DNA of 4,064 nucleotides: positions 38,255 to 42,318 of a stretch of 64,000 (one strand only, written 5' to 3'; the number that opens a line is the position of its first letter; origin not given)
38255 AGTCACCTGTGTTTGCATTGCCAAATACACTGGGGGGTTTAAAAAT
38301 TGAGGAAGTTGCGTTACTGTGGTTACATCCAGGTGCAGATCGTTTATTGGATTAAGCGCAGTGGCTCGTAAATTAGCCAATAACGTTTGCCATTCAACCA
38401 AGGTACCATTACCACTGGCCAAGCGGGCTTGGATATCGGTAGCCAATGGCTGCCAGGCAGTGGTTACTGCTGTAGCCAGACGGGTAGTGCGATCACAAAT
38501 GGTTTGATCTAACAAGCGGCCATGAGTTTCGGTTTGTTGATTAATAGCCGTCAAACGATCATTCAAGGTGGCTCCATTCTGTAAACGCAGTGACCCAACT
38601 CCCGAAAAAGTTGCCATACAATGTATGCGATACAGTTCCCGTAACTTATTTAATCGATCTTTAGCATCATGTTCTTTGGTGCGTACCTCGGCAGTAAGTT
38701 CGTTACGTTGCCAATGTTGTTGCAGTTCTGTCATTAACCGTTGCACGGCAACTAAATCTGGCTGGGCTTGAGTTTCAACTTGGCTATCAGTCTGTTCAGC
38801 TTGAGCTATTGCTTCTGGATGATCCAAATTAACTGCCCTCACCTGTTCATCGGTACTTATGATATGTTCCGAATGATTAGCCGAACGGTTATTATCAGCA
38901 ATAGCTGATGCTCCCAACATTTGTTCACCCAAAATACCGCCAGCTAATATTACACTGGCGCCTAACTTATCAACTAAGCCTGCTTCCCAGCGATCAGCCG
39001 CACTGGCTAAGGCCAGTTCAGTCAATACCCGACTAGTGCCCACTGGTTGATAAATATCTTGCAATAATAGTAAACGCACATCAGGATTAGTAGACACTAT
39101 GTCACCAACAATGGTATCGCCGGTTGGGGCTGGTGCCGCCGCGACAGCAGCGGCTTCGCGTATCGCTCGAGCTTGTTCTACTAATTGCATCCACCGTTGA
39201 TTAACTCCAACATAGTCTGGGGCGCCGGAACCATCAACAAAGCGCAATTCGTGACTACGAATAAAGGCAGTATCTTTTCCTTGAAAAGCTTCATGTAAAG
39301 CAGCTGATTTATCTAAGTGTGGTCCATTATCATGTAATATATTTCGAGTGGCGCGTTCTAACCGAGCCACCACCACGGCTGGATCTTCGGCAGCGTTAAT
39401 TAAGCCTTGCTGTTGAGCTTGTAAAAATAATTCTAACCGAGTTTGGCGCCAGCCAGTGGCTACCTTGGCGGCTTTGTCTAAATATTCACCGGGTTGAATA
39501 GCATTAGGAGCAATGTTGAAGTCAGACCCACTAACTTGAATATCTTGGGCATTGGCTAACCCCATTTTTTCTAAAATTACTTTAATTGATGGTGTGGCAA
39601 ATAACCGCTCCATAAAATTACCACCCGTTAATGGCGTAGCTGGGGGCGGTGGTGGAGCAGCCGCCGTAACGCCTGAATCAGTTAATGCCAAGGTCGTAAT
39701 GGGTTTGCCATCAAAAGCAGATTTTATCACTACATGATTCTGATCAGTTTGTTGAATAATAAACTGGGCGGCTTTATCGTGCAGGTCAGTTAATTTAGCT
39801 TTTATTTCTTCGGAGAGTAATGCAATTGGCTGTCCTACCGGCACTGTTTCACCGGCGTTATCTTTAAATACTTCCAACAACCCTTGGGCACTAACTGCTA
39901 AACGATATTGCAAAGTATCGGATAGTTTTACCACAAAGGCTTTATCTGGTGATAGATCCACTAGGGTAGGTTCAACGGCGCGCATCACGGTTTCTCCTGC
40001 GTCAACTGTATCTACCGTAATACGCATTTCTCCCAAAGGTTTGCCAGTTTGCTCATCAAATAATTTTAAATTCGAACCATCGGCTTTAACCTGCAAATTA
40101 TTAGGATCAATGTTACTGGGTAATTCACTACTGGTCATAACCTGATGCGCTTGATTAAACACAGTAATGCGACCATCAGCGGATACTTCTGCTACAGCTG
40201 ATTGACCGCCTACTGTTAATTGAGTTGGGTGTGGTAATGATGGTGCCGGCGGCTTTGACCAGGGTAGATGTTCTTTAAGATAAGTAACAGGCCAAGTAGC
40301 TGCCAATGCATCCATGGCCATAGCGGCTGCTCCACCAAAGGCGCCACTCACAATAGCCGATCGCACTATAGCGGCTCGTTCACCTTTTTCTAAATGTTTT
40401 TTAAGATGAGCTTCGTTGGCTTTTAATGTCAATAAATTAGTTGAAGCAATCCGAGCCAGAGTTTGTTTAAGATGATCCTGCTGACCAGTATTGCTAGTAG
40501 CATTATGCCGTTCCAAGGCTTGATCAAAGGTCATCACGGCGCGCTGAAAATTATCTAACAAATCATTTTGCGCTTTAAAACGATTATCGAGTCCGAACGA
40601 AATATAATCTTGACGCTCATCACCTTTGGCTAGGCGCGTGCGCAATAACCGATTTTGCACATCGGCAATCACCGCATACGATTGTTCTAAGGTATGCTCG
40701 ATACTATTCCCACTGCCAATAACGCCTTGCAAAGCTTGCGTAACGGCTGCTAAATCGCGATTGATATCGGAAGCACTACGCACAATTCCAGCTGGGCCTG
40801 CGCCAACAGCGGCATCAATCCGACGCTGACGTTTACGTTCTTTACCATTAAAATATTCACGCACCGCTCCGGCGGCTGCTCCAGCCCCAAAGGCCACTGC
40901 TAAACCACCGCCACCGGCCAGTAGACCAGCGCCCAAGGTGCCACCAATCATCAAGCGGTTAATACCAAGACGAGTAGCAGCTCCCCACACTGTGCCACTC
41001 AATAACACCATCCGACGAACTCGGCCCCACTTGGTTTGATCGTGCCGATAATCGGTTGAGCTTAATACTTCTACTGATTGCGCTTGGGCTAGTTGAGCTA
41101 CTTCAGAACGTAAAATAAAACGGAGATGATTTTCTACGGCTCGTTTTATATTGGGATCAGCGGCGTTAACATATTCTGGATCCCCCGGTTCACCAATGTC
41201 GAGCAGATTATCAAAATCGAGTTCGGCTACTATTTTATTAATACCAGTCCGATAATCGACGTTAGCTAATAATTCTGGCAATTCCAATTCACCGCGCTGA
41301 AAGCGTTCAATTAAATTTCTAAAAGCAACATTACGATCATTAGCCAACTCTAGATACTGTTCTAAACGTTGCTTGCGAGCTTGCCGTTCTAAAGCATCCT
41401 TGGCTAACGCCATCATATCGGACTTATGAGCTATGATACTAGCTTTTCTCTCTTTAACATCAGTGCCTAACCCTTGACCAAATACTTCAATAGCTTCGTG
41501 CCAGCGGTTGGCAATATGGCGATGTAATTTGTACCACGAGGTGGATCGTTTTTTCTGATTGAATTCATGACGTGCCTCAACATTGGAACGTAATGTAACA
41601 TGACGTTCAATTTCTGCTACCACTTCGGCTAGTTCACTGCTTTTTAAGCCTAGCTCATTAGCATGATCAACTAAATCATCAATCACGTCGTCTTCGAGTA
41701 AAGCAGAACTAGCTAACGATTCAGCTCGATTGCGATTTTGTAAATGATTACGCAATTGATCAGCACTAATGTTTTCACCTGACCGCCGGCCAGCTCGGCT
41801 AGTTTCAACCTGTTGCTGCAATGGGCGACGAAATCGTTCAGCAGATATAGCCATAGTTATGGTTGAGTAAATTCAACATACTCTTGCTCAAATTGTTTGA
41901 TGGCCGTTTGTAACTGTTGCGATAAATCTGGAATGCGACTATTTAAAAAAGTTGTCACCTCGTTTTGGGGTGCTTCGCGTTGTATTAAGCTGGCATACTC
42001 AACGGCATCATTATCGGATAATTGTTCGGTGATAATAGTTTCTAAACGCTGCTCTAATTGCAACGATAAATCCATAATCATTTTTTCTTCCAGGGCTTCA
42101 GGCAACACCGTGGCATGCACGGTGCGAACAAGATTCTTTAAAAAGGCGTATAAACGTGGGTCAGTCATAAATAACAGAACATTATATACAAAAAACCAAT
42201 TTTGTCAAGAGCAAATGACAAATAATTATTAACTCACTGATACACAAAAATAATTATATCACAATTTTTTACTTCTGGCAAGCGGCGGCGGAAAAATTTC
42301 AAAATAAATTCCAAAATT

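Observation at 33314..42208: Operon of a 103-aa acidic protein and a 2,846-aa membrane-anchored giant protein, fused without a gap onto ileS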

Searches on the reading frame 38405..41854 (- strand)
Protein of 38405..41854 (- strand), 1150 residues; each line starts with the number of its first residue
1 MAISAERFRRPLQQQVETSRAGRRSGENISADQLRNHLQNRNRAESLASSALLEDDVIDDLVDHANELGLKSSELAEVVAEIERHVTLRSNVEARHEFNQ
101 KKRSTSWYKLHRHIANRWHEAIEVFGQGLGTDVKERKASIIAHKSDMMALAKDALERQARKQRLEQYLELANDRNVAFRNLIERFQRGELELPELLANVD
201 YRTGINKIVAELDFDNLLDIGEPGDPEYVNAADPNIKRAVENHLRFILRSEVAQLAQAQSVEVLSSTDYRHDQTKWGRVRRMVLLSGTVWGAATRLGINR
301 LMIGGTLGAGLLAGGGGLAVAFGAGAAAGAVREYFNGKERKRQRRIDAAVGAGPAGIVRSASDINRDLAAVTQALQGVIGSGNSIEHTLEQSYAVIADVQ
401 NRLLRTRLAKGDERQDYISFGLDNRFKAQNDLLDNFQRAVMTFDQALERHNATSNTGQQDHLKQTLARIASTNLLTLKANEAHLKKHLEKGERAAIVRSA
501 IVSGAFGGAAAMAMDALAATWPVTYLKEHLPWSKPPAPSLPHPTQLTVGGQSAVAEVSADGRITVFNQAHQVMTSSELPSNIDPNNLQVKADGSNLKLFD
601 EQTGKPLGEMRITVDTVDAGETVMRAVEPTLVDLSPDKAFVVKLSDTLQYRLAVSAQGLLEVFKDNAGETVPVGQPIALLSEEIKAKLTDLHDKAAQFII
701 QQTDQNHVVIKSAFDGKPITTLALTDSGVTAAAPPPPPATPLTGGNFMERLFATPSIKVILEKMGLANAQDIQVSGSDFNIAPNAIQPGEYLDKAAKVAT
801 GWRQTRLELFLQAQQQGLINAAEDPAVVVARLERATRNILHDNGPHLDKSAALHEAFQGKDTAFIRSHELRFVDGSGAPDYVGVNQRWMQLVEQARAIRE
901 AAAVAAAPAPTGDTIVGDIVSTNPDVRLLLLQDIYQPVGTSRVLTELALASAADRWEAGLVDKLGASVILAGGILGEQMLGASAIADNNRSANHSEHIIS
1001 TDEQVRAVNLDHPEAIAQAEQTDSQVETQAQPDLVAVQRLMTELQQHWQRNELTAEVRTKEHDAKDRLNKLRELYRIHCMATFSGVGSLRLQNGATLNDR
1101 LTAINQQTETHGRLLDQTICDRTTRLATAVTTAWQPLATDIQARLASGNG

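Call 35: find_homologous_proteins(query=A2, max_evalue=0.01)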
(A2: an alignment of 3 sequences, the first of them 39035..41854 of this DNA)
Query A2 (3 sequences): 8000 candidates shared short words with the query, none scored E <= 0.01.

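Call 36: find_related_loci(query=A2, collection=metagenome_contigs, flank=10000)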
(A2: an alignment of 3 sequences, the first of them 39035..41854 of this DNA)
Query A2 (940 aa) in metagenome_contigs; peptide patterns used: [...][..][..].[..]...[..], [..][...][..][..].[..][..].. (x = any residue, [..] = any of these).
418 stretches matched a pattern, but none encodes a relative of the query by tblastn (E <= 1e-3).

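Call 45: search_solved_structures(query=A2, max_evalue=10)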
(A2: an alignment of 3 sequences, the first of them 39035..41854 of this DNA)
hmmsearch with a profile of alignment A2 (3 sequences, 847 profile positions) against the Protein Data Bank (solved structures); distinct sequences matched with E-value up to 10: 6.
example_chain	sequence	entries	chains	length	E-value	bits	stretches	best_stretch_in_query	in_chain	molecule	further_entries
2jrh_A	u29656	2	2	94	0.55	11.6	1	88-176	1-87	Mitogen-activated protein kinase kinase kinase 3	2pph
6z16_C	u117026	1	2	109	3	9.1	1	282-330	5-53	Multisubunit Na+/H+ antiporter, C subunit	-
3vj6_A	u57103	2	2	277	3.2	9.1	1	361-447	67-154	H-2 class I histocompatibility antigen, D-37 alpha chain | H-2 class I histocompatibility antigen, Qa-1b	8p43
8umo_A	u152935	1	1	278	3.3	9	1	361-447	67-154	H-2 class I histocompatibility antigen, D-37 alpha chain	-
4v1f_A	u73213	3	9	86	8.3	7.7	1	302-331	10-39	F0F1 ATP SYNTHASE SUBUNIT C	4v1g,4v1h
7jg5_1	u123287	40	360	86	9.6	7.5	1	302-331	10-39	ATP synthase subunit c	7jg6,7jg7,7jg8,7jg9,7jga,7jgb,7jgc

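Call 75: predict_structure(protein=window:38405-41854:-)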
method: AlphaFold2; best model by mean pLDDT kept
length: 1150 residues; sequences in the alignment: 1
mean_pLDDT: 40.5   pTM: 0.26
mean pLDDT of the five models: 40.5, 34.2, 34.1, 29.0, 28.6
residues with pLDDT >= 90: 0; 70-90: 1; 50-70: 149; < 50: 1000
segments of 3 or more residues with pLDDT < 50: 1-17, 19-23, 25-29, 31-61, 67-70, 72-164, 166-168, 170-179, 192-389, 391-426, 450-452, 469-481, 493-578, 594-596, 610-700, 722-724, 726-744, 755-761, 771-1026, 1070-1095, 1097-1138, 1140-1150
pLDDT, mean of each block of 10 residues (from residue 1): 33 45 47 46 38 41 49 45 44 41 39 44 44 43 39 43 47 49 58 46 37 37 36 40 40 34 28 37 36 30 31 35 35 36 36 34 41 44 46 43 40 38 48 52 53 51 50 47 51 41 33 33 33 30 37 39 41 45 54 53 61 33 30 33 32 35 38 32 40 42 55 53 47 36 46 47 49 45 43 38 42 45 40 40 38 37 29 29 36 38 31 33 29 28 27 25 27 27 27 27 32 40 46 54 57 52 52 45 37 41 45 42 44 48 44
secondary structure, 60 per line:
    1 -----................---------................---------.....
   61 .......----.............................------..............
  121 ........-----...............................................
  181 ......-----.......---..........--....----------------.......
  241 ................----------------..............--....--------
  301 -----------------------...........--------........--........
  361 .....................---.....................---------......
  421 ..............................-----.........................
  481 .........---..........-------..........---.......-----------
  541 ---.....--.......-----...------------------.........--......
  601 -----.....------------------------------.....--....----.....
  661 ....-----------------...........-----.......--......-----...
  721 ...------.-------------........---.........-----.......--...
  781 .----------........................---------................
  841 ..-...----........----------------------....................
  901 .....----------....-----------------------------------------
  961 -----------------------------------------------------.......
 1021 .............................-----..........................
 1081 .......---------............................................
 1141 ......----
elements in order (helices of 4 or more, strands of 3 or more residues): H6-21 H31-46 H56-67 H72-100 H107-128 H134-186 H192-198 H202-211 H214-217 H234-256 H273-286 H289-292 H324-334 H343-350 H353-381 H385-405 H415-450 H456-489 H493-502 H510-519 H523-529 E544-548 E551-557 E563-565 E587-592 E595-600 E606-610 E641-645 E648-651 H656-664 H682-692 E698-704 E707-712 E718-723 H744-751 H755-763 E772-775 E778-781 H792-815 H825-842 H851-858 H881-905 H916-919 H1014-1049 H1055-1087 H1097-1146

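Call 77: find_related_loci(query=A2, collection=viral_contigs, flank=5000)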
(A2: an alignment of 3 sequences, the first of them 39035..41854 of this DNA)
Query A2 (940 aa) in viral_contigs; peptide patterns used: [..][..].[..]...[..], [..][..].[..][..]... (x = any residue, [..] = any of these).
107 stretches matched a pattern, but none encodes a relative of the query by tblastn (E <= 1e-3).

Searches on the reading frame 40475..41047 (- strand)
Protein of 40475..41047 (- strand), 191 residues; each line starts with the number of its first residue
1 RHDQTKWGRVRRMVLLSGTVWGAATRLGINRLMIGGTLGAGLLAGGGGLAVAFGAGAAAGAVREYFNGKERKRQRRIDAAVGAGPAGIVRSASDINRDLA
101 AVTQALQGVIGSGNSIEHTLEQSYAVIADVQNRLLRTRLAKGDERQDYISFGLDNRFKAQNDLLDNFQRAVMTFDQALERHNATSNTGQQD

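Call 39: find_related_loci(query=A3, collection=metagenome_contigs, flank=10000)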
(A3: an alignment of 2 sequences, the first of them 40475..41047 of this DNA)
Query A3 (191 aa) in metagenome_contigs; peptide patterns used: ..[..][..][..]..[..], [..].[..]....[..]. (x = any residue, [..] = any of these).
245 stretches matched a pattern, but none encodes a relative of the query by tblastn (E <= 1e-3).

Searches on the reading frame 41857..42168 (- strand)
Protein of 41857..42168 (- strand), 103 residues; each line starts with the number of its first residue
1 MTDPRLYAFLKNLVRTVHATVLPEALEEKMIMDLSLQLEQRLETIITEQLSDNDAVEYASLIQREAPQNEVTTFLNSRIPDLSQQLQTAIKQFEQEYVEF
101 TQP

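Call 6: search_protein_families(library=pfam, proteins=[window:41857-42168:-], max_evalue=0.1)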
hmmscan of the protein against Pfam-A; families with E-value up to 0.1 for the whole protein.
window:41857-42168:- (103 aa): 1 family
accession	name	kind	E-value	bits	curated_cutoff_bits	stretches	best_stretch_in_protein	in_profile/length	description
PF18908.5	DUF5663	-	0.0068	17.4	23.7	1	20-96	9-83/84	Protein of unknown function (DUF5663)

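Call 7: search_protein_families(library=ncbifam, proteins=[window:41857-42168:-], max_evalue=0.1)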
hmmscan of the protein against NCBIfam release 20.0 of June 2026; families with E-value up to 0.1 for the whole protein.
window:41857-42168:- (103 aa): 0 families

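Call 19: find_homologous_proteins(query=window:41860-42168:-, max_evalue=0.01)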
Query window:41860-42168:- (103 aa): 1 proteins with E <= 0.01 among 2 candidates.
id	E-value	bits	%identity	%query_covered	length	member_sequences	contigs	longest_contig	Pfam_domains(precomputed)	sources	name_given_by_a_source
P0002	5.6e-57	207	100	100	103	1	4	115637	PF18908.7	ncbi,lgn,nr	ncbi:MAG: hypothetical protein HYV33_05525 [Candidatus Kerfeldbacteria bacterium]|nr:hypothetical pr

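Call 20: find_encoding_contigs(protein=P0002, flank=10000, max_places=6)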
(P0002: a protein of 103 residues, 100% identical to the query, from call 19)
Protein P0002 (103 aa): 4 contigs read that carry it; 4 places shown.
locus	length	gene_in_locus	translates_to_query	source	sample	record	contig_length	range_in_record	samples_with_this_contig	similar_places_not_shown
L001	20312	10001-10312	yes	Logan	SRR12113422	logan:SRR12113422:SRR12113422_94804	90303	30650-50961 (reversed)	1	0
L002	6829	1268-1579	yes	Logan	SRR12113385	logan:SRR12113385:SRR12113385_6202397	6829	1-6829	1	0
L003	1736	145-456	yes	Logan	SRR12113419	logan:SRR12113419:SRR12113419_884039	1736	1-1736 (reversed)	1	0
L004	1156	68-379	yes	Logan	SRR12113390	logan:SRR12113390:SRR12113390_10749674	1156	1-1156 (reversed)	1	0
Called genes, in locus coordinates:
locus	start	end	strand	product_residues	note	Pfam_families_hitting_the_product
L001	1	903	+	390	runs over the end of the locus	PF05496:RuvB_N, PF00158:Sigma54_activat (faint), PF00004:AAA, PF07728:AAA_5 (weak), PF13173:AAA_14 (weak), PF16193:AAA_assoc_2, PF12002:MgsA_C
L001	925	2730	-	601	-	-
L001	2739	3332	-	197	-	PF02527:GidB, PF13847:Methyltransf_31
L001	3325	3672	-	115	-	PF00453:Ribosomal_L20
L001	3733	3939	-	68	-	-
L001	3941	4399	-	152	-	PF05198:IF3_N, PF00707:IF3_C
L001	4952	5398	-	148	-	PF01668:SmpB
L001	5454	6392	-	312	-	PF13173:AAA_14, PF13635:DUF4143, PF13551:HTH_29 (faint)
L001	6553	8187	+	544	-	PF03485:Arg_tRNA_synt_N, PF00750:tRNA-synt_1d, PF09334:tRNA-synt_1g (faint), PF05746:DALR_1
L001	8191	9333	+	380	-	PF13439:Glyco_transf_4, PF13579:Glyco_trans_4_4, PF20706:GT4-conflict, PF00534:Glycos_transf_1, PF13692:Glyco_trans_1_4, PF13524:Glyco_trans_1_2 (weak)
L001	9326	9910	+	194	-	PF02578:Cu-oxidase_4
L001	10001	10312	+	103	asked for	PF18908:DUF5663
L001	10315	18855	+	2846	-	-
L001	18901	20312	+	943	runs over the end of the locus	PF00133:tRNA-synt_1, PF09334:tRNA-synt_1g (weak), PF08264:Anticodon_1, PF19302:DUF5915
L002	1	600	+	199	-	?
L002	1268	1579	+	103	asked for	PF18908:DUF5663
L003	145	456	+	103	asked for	PF18908:DUF5663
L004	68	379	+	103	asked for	PF18908:DUF5663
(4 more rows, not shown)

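Call 24: search_protein_families(library=padloc, proteins=[window:41860-42168:-], max_evalue=0.1)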
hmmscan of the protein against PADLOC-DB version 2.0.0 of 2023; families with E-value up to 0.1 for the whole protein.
window:41860-42168:- (103 aa): 1 family
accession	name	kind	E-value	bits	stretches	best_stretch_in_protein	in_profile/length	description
PDLC03842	LeoB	-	0.014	12.3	1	29-98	328-397/568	-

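Call 25: search_protein_families(library=phrogs, proteins=[window:41860-42168:-], max_evalue=0.1)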
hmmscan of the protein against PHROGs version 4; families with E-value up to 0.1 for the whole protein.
window:41860-42168:- (103 aa): 0 families
